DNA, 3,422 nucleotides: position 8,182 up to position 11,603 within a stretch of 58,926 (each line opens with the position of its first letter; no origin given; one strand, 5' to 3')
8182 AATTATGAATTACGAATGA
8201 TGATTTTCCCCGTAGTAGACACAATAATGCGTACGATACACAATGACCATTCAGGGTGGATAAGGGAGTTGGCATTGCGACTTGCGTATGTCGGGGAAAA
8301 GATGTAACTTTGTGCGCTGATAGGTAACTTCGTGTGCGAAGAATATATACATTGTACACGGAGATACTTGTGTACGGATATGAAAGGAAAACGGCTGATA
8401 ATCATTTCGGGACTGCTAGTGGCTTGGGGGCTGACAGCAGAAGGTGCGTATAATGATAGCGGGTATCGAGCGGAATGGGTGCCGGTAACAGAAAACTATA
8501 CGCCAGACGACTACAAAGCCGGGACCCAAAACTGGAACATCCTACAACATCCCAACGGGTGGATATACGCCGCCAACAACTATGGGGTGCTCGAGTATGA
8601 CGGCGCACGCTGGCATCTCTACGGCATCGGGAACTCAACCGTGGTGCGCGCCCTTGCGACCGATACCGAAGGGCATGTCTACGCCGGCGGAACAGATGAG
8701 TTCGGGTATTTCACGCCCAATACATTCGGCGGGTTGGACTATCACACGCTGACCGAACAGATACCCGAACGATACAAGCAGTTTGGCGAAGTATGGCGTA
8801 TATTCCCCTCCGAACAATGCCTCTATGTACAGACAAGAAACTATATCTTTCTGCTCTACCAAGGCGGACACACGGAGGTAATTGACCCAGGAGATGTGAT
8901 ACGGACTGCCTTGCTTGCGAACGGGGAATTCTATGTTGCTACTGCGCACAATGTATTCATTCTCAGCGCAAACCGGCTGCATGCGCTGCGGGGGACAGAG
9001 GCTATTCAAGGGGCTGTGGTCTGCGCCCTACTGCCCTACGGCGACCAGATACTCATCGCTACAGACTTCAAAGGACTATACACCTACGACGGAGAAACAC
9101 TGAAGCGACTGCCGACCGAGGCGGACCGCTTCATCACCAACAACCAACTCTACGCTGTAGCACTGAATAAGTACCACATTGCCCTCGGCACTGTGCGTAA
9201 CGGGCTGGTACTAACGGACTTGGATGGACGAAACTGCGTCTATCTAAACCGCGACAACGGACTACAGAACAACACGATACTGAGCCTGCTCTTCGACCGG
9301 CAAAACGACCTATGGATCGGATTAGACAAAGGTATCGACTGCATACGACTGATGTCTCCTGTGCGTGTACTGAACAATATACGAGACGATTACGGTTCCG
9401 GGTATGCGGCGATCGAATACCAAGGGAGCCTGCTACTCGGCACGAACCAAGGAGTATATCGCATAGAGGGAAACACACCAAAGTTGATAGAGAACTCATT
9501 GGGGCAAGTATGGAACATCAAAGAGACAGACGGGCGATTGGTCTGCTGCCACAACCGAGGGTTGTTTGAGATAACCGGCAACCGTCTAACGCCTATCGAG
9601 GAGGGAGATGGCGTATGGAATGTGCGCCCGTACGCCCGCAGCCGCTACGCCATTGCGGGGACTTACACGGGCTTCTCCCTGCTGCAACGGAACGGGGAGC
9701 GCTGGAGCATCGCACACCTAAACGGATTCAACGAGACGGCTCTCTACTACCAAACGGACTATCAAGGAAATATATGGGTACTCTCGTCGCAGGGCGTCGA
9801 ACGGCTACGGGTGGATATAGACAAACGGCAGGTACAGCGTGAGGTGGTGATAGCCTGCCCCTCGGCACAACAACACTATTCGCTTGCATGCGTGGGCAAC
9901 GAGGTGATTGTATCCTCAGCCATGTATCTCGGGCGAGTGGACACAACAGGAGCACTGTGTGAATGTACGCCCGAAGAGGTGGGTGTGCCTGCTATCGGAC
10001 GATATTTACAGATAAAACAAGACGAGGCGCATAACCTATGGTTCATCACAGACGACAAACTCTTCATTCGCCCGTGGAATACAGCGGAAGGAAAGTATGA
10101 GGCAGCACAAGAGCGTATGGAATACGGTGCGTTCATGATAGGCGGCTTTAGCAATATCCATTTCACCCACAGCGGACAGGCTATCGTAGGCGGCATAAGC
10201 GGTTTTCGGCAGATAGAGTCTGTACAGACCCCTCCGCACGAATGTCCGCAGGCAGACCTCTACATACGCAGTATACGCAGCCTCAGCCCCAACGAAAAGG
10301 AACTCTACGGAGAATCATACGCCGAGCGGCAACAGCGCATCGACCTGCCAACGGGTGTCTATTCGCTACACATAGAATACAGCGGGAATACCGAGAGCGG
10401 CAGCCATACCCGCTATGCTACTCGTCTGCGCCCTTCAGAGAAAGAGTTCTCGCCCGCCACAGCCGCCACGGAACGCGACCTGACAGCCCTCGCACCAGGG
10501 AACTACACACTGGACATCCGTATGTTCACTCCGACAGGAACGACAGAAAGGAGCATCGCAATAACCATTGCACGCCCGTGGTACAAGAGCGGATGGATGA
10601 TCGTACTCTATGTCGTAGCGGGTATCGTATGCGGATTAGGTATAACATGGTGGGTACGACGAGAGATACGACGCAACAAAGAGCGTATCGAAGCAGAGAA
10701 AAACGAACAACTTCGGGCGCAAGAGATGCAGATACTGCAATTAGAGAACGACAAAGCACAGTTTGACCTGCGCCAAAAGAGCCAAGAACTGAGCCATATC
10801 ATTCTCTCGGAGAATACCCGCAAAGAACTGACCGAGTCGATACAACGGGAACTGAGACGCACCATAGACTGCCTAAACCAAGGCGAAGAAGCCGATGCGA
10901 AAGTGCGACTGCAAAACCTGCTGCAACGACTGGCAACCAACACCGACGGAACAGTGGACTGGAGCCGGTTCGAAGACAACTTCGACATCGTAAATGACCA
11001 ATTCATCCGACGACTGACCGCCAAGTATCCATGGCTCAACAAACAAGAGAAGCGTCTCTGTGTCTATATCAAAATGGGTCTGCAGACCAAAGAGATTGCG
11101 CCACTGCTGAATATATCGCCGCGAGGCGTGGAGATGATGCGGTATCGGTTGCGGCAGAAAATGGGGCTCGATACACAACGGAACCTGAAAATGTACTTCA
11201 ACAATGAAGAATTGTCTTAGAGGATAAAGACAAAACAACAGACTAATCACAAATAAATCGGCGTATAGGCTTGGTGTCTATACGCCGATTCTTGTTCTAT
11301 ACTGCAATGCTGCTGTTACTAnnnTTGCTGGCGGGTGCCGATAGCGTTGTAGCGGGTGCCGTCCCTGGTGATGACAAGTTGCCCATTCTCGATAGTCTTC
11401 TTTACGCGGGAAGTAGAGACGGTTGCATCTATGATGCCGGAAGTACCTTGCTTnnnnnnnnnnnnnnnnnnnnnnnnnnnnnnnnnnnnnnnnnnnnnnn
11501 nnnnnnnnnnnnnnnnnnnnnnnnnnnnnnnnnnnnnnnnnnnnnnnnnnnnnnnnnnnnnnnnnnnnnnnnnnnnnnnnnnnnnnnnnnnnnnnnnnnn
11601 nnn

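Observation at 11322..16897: Three consecutive non-catalytic, multi-module T9SS cargo proteins at the distal end of the PUL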

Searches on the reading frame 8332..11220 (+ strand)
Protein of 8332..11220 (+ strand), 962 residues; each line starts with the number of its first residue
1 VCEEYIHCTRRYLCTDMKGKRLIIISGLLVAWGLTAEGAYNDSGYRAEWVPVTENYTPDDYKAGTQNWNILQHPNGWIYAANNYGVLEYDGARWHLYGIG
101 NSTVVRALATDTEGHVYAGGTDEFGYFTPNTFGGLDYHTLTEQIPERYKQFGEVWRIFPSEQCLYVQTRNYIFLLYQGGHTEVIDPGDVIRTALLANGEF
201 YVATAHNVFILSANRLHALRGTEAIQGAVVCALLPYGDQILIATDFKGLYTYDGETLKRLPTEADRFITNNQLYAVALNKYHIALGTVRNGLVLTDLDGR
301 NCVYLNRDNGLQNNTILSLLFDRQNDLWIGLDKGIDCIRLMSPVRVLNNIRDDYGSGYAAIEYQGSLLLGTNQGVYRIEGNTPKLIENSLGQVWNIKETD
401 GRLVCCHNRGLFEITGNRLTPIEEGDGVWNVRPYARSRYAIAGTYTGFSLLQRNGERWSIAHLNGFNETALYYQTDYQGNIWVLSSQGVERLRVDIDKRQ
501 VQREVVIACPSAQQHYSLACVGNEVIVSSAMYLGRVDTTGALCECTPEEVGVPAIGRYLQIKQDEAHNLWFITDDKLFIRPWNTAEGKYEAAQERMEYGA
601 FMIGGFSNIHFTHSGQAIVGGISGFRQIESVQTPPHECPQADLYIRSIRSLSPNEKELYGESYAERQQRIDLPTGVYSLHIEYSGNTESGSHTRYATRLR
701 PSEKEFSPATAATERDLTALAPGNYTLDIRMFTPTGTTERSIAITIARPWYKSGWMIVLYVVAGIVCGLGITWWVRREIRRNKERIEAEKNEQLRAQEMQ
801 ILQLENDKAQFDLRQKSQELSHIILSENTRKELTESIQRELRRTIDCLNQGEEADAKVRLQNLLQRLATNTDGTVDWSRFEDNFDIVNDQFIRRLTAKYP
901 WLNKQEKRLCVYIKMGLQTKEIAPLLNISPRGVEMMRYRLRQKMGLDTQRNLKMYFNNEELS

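Call 5: search_protein_families(library=pfam, proteins=[window:8332-11220:+], max_evalue=0.001)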
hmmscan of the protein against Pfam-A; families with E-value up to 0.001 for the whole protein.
window:8332-11220:+ (962 aa): 2 families
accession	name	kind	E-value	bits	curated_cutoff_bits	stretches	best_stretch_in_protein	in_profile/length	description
PF07494.17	Reg_prop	-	2e-08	33.9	20.4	0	310-330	1-21/24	Two component regulator propeller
PF00196.25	GerE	-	1.4e-05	25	23.5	1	904-950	5-51/57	Bacterial regulatory proteins, luxR family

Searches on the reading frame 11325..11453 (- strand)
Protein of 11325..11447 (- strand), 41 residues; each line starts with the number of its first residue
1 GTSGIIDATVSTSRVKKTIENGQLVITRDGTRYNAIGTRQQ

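Call 19: search_protein_families(library=ncbifam, proteins=[window:11325-11447:-], max_evalue=10)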
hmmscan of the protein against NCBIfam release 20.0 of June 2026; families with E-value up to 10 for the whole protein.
seq(41 aa): 0 families

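Call 39: find_homologous_proteins(query=A3, max_evalue=10)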
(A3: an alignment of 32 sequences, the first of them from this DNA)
Query A3 (32 sequences) (43 aa, profile of the alignment): 9 proteins with E <= 10 among 33 candidates.
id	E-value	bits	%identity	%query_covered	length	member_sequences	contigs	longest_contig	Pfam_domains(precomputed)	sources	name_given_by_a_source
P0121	1.4e-15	74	47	74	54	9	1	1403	-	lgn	-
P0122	2.1e-15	74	57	49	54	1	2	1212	-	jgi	jgi:hypothetical protein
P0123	9.6e-15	72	68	51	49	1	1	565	-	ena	-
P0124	3.9e-14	70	59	63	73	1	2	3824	-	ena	-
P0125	5.2e-13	66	55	77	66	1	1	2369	-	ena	-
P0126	6.7e-12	63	47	74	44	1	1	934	-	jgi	jgi:hypothetical protein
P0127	9.4e-10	56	42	60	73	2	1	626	-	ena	-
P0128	1.1e-9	56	67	56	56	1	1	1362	-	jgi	jgi:hypothetical protein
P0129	8.0e-8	50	67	49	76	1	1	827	PF02881.25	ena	-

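Call 48: search_protein_representatives(alignment_id=A3)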
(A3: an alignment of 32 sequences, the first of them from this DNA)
Query: 32 sequences, 43 profile positions. Proteins with E-value up to 0.001 (for the whole library): 11210; up to 1e-10: 1043; up to 1e-30: 0. The best 150 are listed.
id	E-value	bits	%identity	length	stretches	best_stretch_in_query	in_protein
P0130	1.3e-16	76.0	-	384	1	3-43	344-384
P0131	1.5e-16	75.9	-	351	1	1-43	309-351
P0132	2.5e-16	75.2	-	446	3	4-43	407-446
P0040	3.2e-16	74.8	-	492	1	1-43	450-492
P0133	4.6e-16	74.3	-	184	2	4-43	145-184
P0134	7.2e-16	73.7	-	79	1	1-41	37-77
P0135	1.0e-15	73.2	-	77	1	3-43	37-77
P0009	1.6e-15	72.6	-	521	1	1-43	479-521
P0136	1.6e-15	72.6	-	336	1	2-43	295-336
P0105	1.7e-15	72.5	-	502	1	2-43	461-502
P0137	2.1e-15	72.2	-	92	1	2-43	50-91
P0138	2.4e-15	72.0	-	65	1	2-43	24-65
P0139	2.5e-15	71.9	-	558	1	4-43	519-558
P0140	2.8e-15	71.8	-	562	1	1-43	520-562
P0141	2.9e-15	71.7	-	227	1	3-41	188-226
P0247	2.2e-13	65.7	-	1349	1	2-43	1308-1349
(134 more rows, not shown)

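Call 51: search_protein_families(library=pfam, alignment_id=A6, max_evalue=0.001)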
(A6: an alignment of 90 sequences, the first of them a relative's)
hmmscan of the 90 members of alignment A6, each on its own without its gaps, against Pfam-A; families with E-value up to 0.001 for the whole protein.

A. member 1, P0130 (384 aa): 1 family
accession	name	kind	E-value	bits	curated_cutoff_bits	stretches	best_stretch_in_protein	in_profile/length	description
PF22058.2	X25_BaPul_like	-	3.7e-05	24.2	27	1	140-206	3-64/87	Pullulanase X25 domain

B. families by the number of members that match (of 90 scanned): 30 families (the first 25 are shown)
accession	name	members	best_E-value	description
PF02368.24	Big_2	19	3.1e-15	Bacterial Ig-like domain (group 2)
PF13290.12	CHB_HEX_C_1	17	3.2e-23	Chitobiase/beta-hexosaminidase C-terminal domain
PF13287.12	Fn3_assoc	16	6.7e-19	Fn3 associated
PF18998.6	Flg_new_2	9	8.4e-20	Divergent InlB B-repeat domain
PF22359.2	Big-like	8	3.5e-09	Bacterial Ig-like domain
PF16738.10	CBM26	6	4.1e-25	Starch-binding module 26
PF17161.10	DUF5123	5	1.3e-14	Domain of unknown function (DUF5123)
PF03174.19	CHB_HEX_C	5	2.5e-05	Chitobiase/beta-hexosaminidase C-terminal domain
PF00754.31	F5_F8_type_C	4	4.3e-33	F5/8 type C domain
PF09479.16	Flg_new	4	4.6e-25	Listeria-Bacteroides repeat domain (List_Bact_rpt)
PF22633.2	F5_F8_type_C_2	3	5.9e-27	NedA-like, galactose-binding domain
PF19886.4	DUF6359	3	1e-24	Domain of unknown function (DUF6359)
PF07523.18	Big_3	3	6.6e-18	Bacterial Ig-like domain (group 3)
PF22058.2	X25_BaPul_like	3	2.2e-07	Pullulanase X25 domain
PF21461.3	HL_N-beta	3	6.6e-06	Hyaluronate lyase, N-terminal beta-sheet domain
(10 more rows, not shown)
